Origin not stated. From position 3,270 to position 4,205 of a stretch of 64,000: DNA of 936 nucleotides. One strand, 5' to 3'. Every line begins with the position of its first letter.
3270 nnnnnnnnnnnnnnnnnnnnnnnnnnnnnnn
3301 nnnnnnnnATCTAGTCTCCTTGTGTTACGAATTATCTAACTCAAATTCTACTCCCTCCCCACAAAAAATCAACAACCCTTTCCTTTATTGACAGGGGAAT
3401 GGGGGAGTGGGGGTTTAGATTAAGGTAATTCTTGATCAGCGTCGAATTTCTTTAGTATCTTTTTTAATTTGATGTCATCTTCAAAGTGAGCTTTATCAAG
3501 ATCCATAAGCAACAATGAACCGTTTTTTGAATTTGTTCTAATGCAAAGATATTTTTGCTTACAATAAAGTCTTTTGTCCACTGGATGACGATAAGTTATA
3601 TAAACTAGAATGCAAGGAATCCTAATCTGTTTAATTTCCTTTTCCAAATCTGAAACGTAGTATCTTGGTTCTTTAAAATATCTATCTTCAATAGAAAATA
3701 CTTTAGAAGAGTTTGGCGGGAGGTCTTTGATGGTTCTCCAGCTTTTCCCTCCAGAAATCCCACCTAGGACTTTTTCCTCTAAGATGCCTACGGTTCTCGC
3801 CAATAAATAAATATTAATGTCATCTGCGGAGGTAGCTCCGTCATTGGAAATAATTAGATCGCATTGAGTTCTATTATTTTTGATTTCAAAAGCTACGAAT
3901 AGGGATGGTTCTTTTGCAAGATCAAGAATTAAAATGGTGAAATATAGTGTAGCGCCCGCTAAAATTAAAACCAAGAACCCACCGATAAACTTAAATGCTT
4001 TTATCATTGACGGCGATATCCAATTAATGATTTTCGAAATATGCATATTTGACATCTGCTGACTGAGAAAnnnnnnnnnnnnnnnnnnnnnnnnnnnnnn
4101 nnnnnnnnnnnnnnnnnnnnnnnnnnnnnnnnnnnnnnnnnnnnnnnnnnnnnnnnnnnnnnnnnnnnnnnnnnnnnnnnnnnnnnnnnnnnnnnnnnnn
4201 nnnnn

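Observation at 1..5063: Defence island: Type III R-M plus HEPN-domain protein plus TM protein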

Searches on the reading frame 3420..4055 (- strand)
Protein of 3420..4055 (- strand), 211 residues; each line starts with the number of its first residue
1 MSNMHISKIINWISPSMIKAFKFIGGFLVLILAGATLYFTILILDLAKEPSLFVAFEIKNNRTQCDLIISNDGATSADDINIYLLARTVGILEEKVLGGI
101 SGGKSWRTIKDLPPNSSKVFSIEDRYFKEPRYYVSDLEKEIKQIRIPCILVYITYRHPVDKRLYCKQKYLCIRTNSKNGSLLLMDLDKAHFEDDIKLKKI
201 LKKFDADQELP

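Call 5: search_protein_families(library=pfam, proteins=[window:3420-4055:-], max_evalue=1)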
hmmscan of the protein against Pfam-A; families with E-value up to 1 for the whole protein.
window:3420-4055:- (211 aa): 0 families

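Call 6: search_protein_families(library=padloc, proteins=[window:3420-4055:-], max_evalue=1)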
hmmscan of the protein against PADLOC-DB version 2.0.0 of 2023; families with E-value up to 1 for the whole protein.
window:3420-4055:- (211 aa): 0 families

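Call 7: search_protein_families(library=ncbifam, proteins=[window:3420-4055:-], max_evalue=1)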
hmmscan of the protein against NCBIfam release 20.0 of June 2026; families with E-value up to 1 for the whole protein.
window:3420-4055:- (211 aa): 0 families

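Call 8: search_protein_families(library=phrogs, proteins=[window:3420-4055:-], max_evalue=1)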
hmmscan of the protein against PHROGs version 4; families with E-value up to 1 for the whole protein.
window:3420-4055:- (211 aa): 1 family
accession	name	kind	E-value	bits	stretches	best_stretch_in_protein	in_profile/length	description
phrog_22119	-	unknown function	0.19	13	1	19-61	6-47/96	-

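Call 14: find_homologous_proteins(query=window:3420-4055:-, max_evalue=0.01)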
Query window:3420-4055:- (211 aa): 1 proteins with E <= 0.01 among 367 candidates.
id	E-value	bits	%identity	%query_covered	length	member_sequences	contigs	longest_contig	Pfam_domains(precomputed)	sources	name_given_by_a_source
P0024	7.7e-124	429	100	92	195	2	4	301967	-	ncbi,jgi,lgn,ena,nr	ncbi:MAG: hypothetical protein KKB81_01600 [Candidatus Margulisbacteria bacterium]|nr:hypothetical p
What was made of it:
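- Checked: NCBI calls it from M17, giving 195 aa (call 14).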

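Call 24: search_protein_representatives(protein=window:3420-4055:-)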
Query: 211 residues. Proteins with E-value up to 0.001 (for the whole library): 22; up to 1e-10: 8; up to 1e-30: 1. The best 22 are listed.
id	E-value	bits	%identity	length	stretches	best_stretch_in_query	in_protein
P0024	2.4e-124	429.2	100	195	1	17-211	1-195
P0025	5.3e-21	91.8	34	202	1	24-206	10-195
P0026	5.2e-14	68.9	32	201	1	27-202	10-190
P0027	4.3e-13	65.9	37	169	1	49-205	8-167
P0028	2.7e-12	63.4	32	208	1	48-207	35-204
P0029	3.7e-12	62.9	33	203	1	47-206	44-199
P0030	2.3e-11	60.3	29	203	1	45-206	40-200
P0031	6.4e-11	58.9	32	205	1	57-201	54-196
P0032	8.7e-10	55.2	28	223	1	44-207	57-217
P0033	1.8e-07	47.6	28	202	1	46-206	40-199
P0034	2.5e-07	47.1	26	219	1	7-188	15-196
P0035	5.2e-07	46.1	28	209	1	43-205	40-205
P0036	5.5e-07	46.0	34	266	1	104-207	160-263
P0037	2.2e-06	44.0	22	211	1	46-209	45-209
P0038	3.7e-06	43.3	29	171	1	50-207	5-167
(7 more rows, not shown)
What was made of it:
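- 3420..4055 (-): 211-aa membrane-anchored protein (195 aa if translation starts at M17). It has an N-terminal TM helix, an Ig-like beta-sandwich and a C-terminal helix, with predicted N-in/C-out topology. Exhaustive phmmer found 21 distant relatives (call 24).
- Tried and rejected: The word-indexed search made the TM protein look like an orphan (call 14), but exhaustive phmmer corrected this (call 24).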

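Call 26: find_encoding_contigs(protein=P0025, flank=8000, max_places=4)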
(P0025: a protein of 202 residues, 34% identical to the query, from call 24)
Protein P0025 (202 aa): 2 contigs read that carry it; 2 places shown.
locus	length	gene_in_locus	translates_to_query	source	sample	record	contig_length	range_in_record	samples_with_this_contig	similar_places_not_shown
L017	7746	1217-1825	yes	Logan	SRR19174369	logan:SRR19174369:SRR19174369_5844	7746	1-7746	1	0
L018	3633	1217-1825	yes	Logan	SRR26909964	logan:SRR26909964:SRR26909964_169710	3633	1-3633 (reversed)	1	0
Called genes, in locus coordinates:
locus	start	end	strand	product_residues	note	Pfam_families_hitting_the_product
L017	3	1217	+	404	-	?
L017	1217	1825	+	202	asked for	-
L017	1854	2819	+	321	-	-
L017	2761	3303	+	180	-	-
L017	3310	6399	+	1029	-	PF04313:HSDR_N, PF00270:DEAD (weak), PF04851:ResIII, PF18766:SWI2_SNF2, PF22679:T1R_D3-like, PF11867:T1RH-like_C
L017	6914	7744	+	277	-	?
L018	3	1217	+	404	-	?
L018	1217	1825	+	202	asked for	-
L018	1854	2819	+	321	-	-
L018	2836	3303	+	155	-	-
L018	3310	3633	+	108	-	?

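Call 28: search_protein_families(library=pfam, proteins=[L017:3-1217:+, L017:1217-1825:+, L017:1854-2819:+, L017:2761-3303:+, L017:6914-7744:+], max_evalue=0.1)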
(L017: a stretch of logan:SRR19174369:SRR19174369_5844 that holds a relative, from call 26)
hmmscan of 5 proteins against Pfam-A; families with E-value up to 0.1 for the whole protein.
L017:3-1217:+ (404 aa): 1 family
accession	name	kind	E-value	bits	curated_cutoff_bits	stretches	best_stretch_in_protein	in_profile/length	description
PF01420.25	Methylase_S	-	9.5e-29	101.2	22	2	5-189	1-167/168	Type I restriction modification DNA specificity domain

L017:1217-1825:+ (202 aa): 1 family
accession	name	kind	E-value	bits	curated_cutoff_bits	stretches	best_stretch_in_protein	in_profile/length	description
PF21516.2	YqeH-like_C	-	0.008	17.1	27.7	1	32-72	39-79/95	YqeH-like, C-terminal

L017:1854-2819:+ (321 aa): 2 families
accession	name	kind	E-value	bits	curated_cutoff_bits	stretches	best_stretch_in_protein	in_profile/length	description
PF25824.1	DUF7951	-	0.048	13.8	27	0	101-165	99-158/212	Repeat of unknown function (DUF7951)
PF13289.12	SIR2_2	-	0.05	14.1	24.5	1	136-178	4-53/141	SIR2-like domain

L017:2761-3303:+ (180 aa): 0 families

L017:6914-7744:+ (277 aa): 3 families
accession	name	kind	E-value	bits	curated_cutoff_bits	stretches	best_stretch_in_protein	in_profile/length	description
PF00270.35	DEAD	-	1.9e-49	168.1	26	1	35-196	1-164/167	DEAD/DEAH box helicase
PF04851.21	ResIII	-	2.2e-08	34.7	22.5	1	53-193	28-163/164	Type III restriction enzyme, res subunit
PF13401.12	AAA_22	-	0.071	13.9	27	0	54-172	11-104/130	AAA domain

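Call 30: find_encoding_contigs(protein=P0026, flank=8000, max_places=3)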
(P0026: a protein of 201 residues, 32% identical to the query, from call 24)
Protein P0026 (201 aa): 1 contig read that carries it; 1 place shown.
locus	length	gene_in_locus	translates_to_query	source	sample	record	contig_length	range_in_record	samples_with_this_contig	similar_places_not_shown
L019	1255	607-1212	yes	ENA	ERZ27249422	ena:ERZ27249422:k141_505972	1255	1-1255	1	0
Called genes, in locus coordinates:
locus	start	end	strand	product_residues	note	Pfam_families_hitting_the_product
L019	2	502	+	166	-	?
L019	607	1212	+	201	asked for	-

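Call 31: find_encoding_contigs(protein=P0028, flank=8000, max_places=3)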
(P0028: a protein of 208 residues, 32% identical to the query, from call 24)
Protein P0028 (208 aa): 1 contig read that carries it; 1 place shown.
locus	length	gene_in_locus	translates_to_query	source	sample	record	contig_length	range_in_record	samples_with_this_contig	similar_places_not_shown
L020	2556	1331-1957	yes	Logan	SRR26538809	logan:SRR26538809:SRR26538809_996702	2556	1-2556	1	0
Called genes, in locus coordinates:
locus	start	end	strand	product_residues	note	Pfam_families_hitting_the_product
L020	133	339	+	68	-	-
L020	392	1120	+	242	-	PF00515:TPR_1 (faint), PF13174:TPR_6 (faint), PF13181:TPR_8 (faint), PF13424:TPR_12 (faint), PF12895:ANAPC3 (weak), PF07719:TPR_2 (weak), PF13414:TPR_11, PF14559:TPR_19 (weak), +6 more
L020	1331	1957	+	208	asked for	-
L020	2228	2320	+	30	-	-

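Call 43: find_homologous_proteins(query=A2, max_evalue=0.001)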
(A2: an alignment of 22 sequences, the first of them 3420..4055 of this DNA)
Query A2 (22 sequences) (211 aa, profile of the alignment): 3 proteins with E <= 0.001 among 6283 candidates.
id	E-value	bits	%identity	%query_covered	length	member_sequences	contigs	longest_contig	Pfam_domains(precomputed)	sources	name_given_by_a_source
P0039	7.1e-52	193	20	84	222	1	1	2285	-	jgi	jgi:hypothetical protein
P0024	2.0e-51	192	100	92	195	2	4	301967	-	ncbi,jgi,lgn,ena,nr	ncbi:MAG: hypothetical protein KKB81_01600 [Candidatus Margulisbacteria bacterium]|nr:hypothetical p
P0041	3.2e-47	178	23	79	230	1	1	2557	-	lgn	-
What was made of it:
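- Tried and rejected: Re-searching with the TM alignment added nothing (call 43).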

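Call 46: find_encoding_contigs(protein=P0027, flank=8000, max_places=3)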
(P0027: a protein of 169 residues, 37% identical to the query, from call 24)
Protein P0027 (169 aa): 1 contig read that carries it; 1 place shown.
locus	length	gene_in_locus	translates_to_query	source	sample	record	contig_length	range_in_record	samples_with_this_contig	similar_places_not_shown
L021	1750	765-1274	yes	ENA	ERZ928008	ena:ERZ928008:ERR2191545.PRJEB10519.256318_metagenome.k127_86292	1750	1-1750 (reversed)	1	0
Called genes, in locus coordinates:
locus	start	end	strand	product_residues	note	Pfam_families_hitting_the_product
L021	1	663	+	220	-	?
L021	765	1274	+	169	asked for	-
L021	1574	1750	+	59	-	?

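Call 47: find_encoding_contigs(protein=P0029, flank=8000, max_places=3)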
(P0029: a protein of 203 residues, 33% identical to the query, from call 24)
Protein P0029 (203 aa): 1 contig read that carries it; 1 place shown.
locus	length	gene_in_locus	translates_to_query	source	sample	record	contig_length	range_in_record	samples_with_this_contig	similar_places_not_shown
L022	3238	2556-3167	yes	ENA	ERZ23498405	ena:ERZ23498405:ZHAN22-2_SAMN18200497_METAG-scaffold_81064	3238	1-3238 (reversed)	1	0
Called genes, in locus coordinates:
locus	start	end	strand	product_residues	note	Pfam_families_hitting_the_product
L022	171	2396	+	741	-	PF00069:Pkinase, PF01636:APH (faint), PF07714:PK_Tyr_Ser-Thr, PF03109:ABC1 (weak), PF14531:Kinase-like (weak), PF07719:TPR_2 (faint), PF14559:TPR_19 (faint)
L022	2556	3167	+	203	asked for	-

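Call 48: find_encoding_contigs(protein=P0030, flank=8000, max_places=3)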
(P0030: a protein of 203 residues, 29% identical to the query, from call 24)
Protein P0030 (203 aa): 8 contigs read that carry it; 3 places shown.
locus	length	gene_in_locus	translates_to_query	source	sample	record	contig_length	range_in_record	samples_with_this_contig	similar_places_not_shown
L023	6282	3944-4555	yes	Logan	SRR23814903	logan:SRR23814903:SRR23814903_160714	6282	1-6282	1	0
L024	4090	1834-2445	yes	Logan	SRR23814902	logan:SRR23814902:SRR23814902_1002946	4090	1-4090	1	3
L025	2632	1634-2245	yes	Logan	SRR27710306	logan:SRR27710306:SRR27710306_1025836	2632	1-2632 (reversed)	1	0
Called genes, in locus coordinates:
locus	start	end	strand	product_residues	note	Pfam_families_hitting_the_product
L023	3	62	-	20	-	?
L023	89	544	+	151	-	-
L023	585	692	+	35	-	-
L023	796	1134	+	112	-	-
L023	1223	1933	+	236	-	PF01582:TIR, PF08937:ThsB_TIR (weak), PF13676:TIR_2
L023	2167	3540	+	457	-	PF13676:TIR_2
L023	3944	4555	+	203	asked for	-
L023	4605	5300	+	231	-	-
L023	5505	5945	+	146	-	-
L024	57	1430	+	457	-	PF13676:TIR_2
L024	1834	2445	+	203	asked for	-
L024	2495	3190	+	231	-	-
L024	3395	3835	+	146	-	-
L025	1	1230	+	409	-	?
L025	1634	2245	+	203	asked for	-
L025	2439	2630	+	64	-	?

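Call 49: search_protein_families(library=pfam, proteins=[L019:2-502:+, L021:1-663:+, L021:1574-1750:+, L025:1-1230:+, L023:4605-5300:+, L023:5505-5945:+, L023:89-544:+, L023:796-1134:+, L025:2439-2630:+, L017:1854-2819:+], max_evalue=0.05)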
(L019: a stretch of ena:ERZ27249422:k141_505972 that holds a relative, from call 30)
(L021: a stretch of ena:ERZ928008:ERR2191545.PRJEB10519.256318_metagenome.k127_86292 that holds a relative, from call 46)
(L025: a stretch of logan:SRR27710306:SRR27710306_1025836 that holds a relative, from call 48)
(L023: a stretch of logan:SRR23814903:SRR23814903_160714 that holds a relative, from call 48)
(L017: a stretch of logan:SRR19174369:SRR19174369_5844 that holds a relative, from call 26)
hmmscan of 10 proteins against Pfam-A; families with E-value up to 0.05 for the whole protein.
L019:2-502:+ (166 aa): 5 families
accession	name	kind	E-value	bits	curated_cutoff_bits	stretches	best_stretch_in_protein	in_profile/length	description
PF13291.12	ACT_4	-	4.8e-19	69.3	27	1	89-165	3-80/80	ACT domain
PF01842.31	ACT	-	3.6e-11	43.1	27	1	94-158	2-65/66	ACT domain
PF02824.27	TGS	-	9.4e-10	38.8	22.2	1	1-32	29-60/60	TGS domain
PF22629.2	ACT_AHAS_ss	-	1.2e-05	25.8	27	1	98-161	4-66/67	AHAS small subunit-like ACT domain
PF02597.26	ThiS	-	0.00053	20.9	22.5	1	9-32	45-71/76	ThiS family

L021:1-663:+ (220 aa): 1 family
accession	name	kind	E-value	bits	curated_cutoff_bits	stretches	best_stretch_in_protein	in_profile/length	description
PF01420.25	Methylase_S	-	2.7e-12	47.7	22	1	34-192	1-160/168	Type I restriction modification DNA specificity domain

L021:1574-1750:+ (59 aa): 0 families

L025:1-1230:+ (409 aa): 1 family
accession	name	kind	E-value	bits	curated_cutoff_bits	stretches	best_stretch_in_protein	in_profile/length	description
PF13676.11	TIR_2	-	0.022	15.7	28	0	2-69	44-107/122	TIR domain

L023:4605-5300:+ (231 aa): 6 families
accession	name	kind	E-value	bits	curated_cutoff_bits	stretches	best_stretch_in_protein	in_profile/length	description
PF13240.11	Zn_Ribbon_1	-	0.00018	21.6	25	1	3-25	1-23/23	zinc-ribbon domain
PF24460.1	DUF7575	-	0.0065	16.3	28.5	0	18-28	6-16/28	Domain of unknown function (DUF7575)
PF20226.3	DUF6585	-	0.015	15.1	27.7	1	60-193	95-213/249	Family of unknown function (DUF6585)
PF12773.13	DZR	-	0.016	15.8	27.3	1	3-25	14-34/45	Double zinc ribbon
PF23455.1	DUF7129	-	0.016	15.4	30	1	4-28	14-40/45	Domain of unknown function (DUF7129)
PF13248.11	Zn_ribbon_3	-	0.024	14.5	27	0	18-25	5-12/26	zinc-ribbon domain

L023:5505-5945:+ (146 aa): 0 families

L023:89-544:+ (151 aa): 3 families
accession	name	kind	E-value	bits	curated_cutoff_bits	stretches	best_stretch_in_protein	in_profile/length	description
PF12263.13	DUF3611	-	0.00015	22.1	27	1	44-143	17-116/175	Protein of unknown function (DUF3611)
PF15420.11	Abhydrolase_9_N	-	0.027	15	27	1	44-142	19-118/208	Alpha/beta-hydrolase family N-terminus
PF14018.11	DUF4234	-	0.035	14.6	25.3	1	81-135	5-61/70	Domain of unknown function (DUF4234)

L023:796-1134:+ (112 aa): 0 families

L025:2439-2630:+ (64 aa): 0 families

L017:1854-2819:+ (321 aa): 1 family
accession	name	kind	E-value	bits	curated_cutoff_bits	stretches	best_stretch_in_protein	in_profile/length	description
PF25824.1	DUF7951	-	0.048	13.8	27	0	101-165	99-158/212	Repeat of unknown function (DUF7951)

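Call 50: search_protein_families(library=padloc, proteins=[L019:2-502:+, L021:1-663:+, L025:1-1230:+, L023:4605-5300:+, L023:2167-3540:+, L023:1223-1933:+, L017:1854-2819:+, L017:2761-3303:+, L022:171-2396:+, L020:392-1120:+], max_evalue=0.01)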
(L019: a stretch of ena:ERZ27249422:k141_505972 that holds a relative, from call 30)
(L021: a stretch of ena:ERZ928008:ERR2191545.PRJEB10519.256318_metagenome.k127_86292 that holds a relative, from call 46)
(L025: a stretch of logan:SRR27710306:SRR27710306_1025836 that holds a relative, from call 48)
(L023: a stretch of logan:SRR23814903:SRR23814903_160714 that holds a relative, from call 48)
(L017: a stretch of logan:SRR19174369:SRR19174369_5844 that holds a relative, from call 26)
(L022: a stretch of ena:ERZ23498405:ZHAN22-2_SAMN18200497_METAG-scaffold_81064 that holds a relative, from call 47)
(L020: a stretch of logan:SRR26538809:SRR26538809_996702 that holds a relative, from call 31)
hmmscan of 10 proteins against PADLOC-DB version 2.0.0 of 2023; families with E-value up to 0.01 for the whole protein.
L019:2-502:+ (166 aa): 0 families

L021:1-663:+ (220 aa): 63 families (the best 25 are shown)
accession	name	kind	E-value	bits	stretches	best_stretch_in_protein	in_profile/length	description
PDLC03138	Specificity_I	-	6.9e-34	115.7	1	23-214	293-481/485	Type I specificity subunit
PDLC03184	Specificity_I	-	6.7e-32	108.9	1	33-192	8-169/554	Type I specificity subunit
PDLC03068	Specificity_I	-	5e-31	106.2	1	3-215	194-394/403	Type I specificity subunit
PDLC03122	Specificity_I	-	7.8e-28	95.5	1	36-192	4-161/387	Type I specificity subunit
PDLC03099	Specificity_I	-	8.4e-25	85.7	1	3-214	172-388/405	Type I specificity subunit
PDLC03161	Specificity_I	-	5.4e-23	79.5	1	40-215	211-395/405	Type I specificity subunit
PDLC03164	Specificity_I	-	2.1e-22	78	1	22-214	211-392/409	Type I specificity subunit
PDLC03092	Specificity_I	-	3.9e-22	77.1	1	28-214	198-393/397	Type I specificity subunit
PDLC03089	Specificity_I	-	2.8e-21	74.1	3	37-136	5-114/446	Type I specificity subunit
PDLC04137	mad5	-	9.1e-20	69.2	1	10-204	183-386/392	mads_5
PDLC03086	Specificity_I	-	1.6e-19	68.2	1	29-214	244-442/458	Type I specificity subunit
PDLC03168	Specificity_I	-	1.9e-19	68.5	1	28-214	246-442/459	Type I specificity subunit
PDLC03154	Specificity_I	-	1.9e-19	68.5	1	35-214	195-391/406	Type I specificity subunit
PDLC03098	Specificity_I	-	2.8e-19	67.8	1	28-173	241-393/443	Type I specificity subunit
PDLC03114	Specificity_I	-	4.4e-19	66.7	1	33-172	6-150/410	Type I specificity subunit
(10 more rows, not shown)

L025:1-1230:+ (409 aa): 1 family
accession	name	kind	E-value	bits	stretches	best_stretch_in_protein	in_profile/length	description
PDLC02911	VakA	-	0.0028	16.2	1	10-115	50-134/163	-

L023:4605-5300:+ (231 aa): 0 families

L023:2167-3540:+ (457 aa): 6 families
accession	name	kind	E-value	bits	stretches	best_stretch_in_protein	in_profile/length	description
PDLC05062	PDC-S66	-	5.8e-08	30.5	1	5-59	148-204/282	-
PDLC02012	SAVED5--SAVED_TIR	-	2.8e-05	21.4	1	6-152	14-141/404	-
PDLC02403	Aga_TIR-PNTD1-PNTD2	-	0.00014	19.1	1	29-83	27-83/443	Class I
PDLC02911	VakA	-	0.00022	19.8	1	44-163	36-134/163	-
PDLC02421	Aga_TIR-PNTD1-PNTD2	-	0.0016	15.6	1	7-79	5-80/430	Class I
PDLC00436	ThsB1|ThsB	-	0.0069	13.9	0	3-101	33-133/183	TIR-like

L023:1223-1933:+ (236 aa): 19 families
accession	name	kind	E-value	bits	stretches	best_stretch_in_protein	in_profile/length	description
PDLC05062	PDC-S66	-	1.6e-17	61.9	1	4-87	152-236/282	-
PDLC02012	SAVED5--SAVED_TIR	-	1.2e-13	48.9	1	2-80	15-94/404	-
PDLC00417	ThsB1|ThsB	-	2.6e-11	41.6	1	4-87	170-254/303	TIR-like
PDLC03015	TIR-NLR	-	9.2e-11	39.2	1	2-108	3-108/824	-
PDLC00436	ThsB1|ThsB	-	1.2e-08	32.7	1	2-75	37-114/183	TIR-like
PDLC02421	Aga_TIR-PNTD1-PNTD2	-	2.4e-08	31.5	1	4-75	7-80/430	Class I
PDLC03957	bSEFIR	-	2.1e-06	25.8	1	3-63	41-104/412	-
PDLC02962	RT-TIR_XII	-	3.3e-05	20.9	1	15-115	361-463/478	single gene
PDLC02403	Aga_TIR-PNTD1-PNTD2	-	3.7e-05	21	1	12-75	15-79/443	Class I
PDLC00426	ThsB1|ThsB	-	5e-05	20.7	1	4-79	241-323/352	TIR-like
PDLC02961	RT-TIR_XII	-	5.6e-05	20.2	1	15-92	358-434/475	single gene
PDLC00422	ThsB1|ThsB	-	0.00037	18.1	1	5-92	45-136/194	TIR-like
PDLC00425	ThsB1|ThsB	-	0.00044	17.5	1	4-108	255-362/389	TIR-like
PDLC00423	ThsB1|ThsB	-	0.00097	16.9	1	3-96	38-135/190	TIR-like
PDLC00437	ThsB1|ThsB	-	0.0018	16.3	1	47-80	34-67/129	TIR-like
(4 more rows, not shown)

L017:1854-2819:+ (321 aa): 3 families
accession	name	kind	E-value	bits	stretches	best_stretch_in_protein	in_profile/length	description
PDLC04093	SIR2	-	0.0029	14.6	0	113-152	132-171/395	-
PDLC04081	SIR2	-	0.0041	14.4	0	117-153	120-158/345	-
PDLC04084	SIR2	-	0.0082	13.4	0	114-156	160-203/414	-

L017:2761-3303:+ (180 aa): 0 families

L022:171-2396:+ (741 aa): 36 families (the best 25 are shown)
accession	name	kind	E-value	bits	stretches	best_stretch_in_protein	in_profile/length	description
PDLC04042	PD-T4-6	-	1.6e-97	324.7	1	7-272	9-277/292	-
PDLC04053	PD-T4-6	-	2.6e-97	324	1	3-277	5-281/311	-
PDLC04060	PD-T4-6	-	6.5e-95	316.8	1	1-287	1-293/486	-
PDLC04061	PD-T4-6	-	9.9e-94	313.6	1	7-277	16-293/510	-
PDLC04047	PD-T4-6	-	1.3e-88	295.3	1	5-279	8-284/327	-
PDLC04057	PD-T4-6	-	1.8e-86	288.9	1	1-281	1-284/443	-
PDLC04043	PD-T4-6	-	3.4e-86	288.1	1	6-275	14-285/452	-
PDLC04138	mad6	-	9.2e-83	277.2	1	4-271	48-317/659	mads_6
PDLC04054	PD-T4-6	-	4.3e-82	274.3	1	3-268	6-274/347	-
PDLC04048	PD-T4-6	-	7.7e-81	270.2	1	2-277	4-282/354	-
PDLC04040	PD-T4-6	-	9.2e-79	263.6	1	15-276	2-274/547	-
PDLC04039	PD-T4-6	-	6.1e-78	260.9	1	3-260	10-268/458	-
PDLC04052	PD-T4-6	-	3.9e-75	251.9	1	8-264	10-273/496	-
PDLC04041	PD-T4-6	-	3.5e-72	242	1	5-273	26-299/443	-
PDLC04064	PD-T4-6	-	5.8e-62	207.8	1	5-266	18-279/369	-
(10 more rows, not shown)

L020:392-1120:+ (242 aa): 2 families
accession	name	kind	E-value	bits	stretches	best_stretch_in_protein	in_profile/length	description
PDLC01172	TPR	-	0.0013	15.7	0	91-213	88-194/448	TPR repeats containing protein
PDLC04781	PDC-M71B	-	0.0085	12.9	1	42-182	268-410/515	-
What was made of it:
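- Contexts next to hsdS twice, TIR proteins and a PD-T4-6-like kinase (calls 26, 28, 46-50). The TM family lies beside R-M, TIR or kinase genes in 5 of 8 contexts (calls 26, 28, 46-50).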

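Call 59: search_dna_similar(query=window:3420-4055:-, collection=plasmids, mode=protein, max_evalue=0.01)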
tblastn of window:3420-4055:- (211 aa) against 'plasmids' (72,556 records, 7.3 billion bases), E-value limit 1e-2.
No match.
